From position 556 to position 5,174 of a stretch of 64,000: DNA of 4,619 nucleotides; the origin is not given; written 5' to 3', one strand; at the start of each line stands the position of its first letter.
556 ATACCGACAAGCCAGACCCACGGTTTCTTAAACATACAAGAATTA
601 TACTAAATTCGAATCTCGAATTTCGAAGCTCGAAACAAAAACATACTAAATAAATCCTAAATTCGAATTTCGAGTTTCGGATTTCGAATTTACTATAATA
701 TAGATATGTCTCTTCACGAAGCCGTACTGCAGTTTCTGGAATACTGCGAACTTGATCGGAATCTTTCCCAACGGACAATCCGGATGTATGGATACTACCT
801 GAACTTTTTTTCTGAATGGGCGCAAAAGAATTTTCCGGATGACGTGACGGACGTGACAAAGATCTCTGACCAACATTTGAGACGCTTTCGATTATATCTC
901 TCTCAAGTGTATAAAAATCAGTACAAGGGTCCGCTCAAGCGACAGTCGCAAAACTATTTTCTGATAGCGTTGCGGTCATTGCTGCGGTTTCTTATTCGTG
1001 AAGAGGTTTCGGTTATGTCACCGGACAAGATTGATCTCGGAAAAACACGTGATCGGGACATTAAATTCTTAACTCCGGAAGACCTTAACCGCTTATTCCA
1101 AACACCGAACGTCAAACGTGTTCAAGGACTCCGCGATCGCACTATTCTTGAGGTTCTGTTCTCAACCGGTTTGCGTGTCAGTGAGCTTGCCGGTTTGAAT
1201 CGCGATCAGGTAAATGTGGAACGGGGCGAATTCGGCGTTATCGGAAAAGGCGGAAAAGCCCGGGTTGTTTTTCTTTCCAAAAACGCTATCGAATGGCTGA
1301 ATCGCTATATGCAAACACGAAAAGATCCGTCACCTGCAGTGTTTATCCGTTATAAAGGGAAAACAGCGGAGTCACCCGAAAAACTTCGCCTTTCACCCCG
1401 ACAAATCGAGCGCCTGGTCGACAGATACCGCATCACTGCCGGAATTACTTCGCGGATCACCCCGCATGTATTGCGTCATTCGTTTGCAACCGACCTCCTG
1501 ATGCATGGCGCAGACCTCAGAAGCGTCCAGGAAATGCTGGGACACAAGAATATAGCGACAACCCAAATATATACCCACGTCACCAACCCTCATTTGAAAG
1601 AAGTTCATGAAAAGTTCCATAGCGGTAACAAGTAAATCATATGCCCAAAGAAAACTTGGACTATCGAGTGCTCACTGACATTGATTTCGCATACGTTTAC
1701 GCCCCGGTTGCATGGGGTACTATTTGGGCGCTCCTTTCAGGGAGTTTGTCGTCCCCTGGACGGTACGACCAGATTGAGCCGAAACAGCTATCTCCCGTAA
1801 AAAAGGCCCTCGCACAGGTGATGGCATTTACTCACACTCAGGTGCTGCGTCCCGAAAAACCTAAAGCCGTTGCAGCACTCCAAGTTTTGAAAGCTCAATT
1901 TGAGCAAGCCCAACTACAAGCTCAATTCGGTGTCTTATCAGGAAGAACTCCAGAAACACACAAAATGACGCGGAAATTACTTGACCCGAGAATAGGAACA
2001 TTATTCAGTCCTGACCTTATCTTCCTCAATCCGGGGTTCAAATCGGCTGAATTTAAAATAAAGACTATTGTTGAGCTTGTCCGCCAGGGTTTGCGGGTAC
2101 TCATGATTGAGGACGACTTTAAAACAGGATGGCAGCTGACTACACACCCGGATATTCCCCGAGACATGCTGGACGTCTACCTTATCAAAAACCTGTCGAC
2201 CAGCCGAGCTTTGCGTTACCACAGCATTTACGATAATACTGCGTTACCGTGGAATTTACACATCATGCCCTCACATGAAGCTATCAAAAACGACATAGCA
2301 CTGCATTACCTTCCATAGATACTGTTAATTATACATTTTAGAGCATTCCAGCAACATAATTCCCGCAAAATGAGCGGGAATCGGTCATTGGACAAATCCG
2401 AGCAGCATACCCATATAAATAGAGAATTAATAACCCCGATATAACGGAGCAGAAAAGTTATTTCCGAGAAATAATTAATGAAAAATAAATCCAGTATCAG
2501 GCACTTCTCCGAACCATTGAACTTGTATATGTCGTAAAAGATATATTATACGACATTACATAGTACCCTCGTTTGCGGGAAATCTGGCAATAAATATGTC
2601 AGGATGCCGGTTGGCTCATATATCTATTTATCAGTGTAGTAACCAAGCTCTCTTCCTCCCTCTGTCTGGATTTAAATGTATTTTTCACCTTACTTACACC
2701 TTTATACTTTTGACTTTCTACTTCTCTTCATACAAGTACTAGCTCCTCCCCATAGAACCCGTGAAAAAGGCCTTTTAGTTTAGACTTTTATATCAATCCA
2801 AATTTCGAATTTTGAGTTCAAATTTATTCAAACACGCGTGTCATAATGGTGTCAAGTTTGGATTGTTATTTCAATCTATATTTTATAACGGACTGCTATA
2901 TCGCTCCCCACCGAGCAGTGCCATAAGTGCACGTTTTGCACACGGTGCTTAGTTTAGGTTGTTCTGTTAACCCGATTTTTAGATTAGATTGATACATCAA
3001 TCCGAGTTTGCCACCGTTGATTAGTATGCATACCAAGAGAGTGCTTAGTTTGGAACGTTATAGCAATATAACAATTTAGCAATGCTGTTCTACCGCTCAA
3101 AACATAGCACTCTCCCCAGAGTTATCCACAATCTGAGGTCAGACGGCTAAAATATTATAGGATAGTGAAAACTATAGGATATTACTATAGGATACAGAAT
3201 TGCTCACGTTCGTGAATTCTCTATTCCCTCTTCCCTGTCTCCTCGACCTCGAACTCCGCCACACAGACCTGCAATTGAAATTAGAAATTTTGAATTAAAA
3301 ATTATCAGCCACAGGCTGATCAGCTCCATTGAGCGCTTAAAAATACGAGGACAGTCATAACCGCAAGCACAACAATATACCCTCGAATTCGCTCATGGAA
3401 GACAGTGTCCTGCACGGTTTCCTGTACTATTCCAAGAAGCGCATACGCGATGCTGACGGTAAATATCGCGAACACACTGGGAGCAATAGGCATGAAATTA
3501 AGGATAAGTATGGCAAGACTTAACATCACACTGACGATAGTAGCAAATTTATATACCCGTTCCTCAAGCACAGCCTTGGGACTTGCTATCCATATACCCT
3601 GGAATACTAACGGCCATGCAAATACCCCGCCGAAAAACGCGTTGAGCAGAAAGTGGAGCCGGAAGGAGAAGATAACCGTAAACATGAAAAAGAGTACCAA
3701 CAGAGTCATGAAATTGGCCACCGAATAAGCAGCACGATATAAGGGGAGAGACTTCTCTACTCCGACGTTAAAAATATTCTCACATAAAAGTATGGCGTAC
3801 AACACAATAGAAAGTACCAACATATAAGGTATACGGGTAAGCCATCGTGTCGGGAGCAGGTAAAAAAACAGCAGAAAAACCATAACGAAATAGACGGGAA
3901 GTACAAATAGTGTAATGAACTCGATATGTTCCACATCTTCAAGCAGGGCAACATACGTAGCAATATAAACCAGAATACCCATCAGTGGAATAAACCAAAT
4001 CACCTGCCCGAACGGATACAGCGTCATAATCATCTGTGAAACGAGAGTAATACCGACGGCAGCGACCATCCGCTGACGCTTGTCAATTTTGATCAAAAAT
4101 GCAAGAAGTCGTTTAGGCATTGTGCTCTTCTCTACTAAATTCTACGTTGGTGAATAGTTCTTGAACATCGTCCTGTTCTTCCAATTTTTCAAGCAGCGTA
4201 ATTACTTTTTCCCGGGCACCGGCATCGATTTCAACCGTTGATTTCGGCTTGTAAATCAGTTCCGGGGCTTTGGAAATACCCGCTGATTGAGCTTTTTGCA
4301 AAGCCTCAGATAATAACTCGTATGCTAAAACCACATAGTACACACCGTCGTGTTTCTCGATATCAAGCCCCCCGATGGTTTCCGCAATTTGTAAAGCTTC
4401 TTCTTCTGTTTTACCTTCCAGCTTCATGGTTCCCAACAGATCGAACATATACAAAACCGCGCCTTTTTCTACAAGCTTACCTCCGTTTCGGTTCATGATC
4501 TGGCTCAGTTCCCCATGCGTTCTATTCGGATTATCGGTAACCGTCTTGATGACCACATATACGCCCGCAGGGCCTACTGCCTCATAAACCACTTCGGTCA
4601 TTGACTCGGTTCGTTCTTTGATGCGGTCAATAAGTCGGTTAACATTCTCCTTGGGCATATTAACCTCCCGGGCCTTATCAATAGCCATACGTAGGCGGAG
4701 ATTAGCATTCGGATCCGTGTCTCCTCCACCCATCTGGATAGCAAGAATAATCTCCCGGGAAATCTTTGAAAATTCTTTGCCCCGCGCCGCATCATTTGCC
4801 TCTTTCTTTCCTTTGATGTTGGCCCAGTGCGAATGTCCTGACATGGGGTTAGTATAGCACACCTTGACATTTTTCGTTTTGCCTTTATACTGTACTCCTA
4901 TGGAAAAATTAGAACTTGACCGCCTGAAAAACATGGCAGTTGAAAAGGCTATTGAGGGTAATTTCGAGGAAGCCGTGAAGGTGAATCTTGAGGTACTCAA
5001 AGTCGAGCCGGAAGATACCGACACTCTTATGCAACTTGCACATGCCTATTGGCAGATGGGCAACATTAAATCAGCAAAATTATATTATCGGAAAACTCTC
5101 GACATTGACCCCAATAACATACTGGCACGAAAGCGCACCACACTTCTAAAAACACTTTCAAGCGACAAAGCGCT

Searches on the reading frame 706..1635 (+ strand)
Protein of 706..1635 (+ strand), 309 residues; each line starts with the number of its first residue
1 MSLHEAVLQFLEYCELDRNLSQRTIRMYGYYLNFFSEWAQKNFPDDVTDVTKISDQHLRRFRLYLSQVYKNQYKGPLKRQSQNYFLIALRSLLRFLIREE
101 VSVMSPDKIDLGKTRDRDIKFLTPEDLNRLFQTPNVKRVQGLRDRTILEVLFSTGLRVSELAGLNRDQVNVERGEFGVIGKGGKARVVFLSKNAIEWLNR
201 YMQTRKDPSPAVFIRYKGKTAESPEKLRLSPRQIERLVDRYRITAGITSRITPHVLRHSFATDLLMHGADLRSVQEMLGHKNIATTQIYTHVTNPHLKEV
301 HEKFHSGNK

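Call 60: search_protein_families(library=pfam, proteins=[window:706-1635:+], max_evalue=0.00001)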
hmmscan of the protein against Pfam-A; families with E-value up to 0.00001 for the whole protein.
window:706-1635:+ (309 aa): 2 families
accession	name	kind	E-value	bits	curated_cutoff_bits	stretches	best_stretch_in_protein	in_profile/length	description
PF00589.27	Phage_integrase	-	2e-46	158.4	27.1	1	120-293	1-169/172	Phage integrase family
PF02899.23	Phage_int_SAM_1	-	9e-13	48.8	22.3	1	9-99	3-82/83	Phage integrase, N-terminal SAM-like domain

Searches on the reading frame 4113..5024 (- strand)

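Call 60: search_protein_families(library=pfam, proteins=[window:4113-5024:-], max_evalue=0.00001)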
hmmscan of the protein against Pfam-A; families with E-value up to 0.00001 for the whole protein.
window:4113-5024:- (303 aa): 2 families
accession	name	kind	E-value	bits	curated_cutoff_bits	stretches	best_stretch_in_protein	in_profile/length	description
PF01709.26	Transcrip_reg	-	5.6e-35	120.9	27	1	143-294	2-160/160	TACO1/YebC second and third domain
PF20772.2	TACO1_YebC_N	-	1.3e-26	93.3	36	1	65-136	1-71/73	TACO1/YebC protein N-terminal domain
